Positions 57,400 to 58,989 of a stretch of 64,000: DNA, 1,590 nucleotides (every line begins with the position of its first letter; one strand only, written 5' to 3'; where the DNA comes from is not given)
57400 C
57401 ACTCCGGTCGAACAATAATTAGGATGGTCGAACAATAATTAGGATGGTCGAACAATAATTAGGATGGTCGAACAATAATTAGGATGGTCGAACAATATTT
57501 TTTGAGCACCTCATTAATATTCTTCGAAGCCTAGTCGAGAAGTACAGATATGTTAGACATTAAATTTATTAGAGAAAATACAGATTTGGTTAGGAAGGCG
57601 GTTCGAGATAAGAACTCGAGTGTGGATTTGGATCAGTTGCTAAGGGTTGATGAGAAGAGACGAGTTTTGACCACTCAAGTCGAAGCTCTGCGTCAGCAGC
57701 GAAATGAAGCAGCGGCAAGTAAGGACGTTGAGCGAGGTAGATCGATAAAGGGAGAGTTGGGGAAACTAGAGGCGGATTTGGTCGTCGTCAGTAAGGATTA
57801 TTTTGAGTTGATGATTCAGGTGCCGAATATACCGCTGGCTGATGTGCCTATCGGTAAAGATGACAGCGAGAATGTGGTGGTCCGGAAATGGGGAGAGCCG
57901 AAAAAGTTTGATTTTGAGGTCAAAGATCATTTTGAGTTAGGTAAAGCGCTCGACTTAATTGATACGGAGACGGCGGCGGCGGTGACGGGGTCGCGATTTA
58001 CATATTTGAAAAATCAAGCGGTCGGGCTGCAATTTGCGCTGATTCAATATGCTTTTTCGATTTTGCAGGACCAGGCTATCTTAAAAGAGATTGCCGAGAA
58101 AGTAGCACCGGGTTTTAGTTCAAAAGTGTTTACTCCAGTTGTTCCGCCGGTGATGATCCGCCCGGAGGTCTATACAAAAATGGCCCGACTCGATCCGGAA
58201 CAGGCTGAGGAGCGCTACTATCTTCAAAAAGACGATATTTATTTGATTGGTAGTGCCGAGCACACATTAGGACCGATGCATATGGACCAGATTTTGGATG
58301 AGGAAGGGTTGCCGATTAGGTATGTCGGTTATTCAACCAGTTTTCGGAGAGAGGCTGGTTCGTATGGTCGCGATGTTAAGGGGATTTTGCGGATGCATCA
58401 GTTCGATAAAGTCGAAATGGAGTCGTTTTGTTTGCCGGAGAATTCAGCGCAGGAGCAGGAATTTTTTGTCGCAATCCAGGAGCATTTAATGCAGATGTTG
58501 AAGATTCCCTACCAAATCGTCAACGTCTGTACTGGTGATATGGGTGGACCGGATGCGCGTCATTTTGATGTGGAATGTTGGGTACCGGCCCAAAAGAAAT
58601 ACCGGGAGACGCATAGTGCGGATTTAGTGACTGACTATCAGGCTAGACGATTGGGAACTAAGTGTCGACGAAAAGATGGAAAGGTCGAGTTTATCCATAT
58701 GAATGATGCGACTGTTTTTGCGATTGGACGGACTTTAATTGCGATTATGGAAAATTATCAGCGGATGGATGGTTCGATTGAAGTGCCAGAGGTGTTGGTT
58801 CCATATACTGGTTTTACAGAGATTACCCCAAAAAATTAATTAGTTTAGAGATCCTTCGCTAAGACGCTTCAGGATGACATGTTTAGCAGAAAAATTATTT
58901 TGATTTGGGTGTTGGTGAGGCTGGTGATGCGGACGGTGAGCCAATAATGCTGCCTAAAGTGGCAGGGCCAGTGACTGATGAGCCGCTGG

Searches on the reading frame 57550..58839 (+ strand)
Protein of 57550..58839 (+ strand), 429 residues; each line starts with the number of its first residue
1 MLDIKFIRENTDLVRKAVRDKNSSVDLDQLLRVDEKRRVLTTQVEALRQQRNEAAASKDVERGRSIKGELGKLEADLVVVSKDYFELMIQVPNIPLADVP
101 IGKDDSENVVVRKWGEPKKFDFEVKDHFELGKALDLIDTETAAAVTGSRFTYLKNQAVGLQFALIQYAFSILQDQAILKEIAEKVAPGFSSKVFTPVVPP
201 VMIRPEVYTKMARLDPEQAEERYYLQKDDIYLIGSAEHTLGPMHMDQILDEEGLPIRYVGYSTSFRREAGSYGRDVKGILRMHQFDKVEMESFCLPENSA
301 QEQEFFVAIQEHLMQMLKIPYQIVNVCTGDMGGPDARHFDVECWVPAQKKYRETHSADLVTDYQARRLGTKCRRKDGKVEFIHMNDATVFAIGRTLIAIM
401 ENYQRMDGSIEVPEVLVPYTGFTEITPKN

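Call 79: search_protein_families(library=pfam, proteins=[window:57550-58839:+], max_evalue=0.0001)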
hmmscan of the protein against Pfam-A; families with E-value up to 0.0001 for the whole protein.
window:57550-58839:+ (429 aa): 2 families
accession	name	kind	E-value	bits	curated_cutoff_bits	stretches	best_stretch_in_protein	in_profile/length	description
PF00587.30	tRNA-synt_2b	-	1e-30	107.5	29.3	1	227-403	8-179/179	tRNA synthetase class II core domain (G, H, P, S and T)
PF02403.27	Seryl_tRNA_N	-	7.7e-18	65.2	28.2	1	1-95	1-108/108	Seryl-tRNA synthetase N-terminal domain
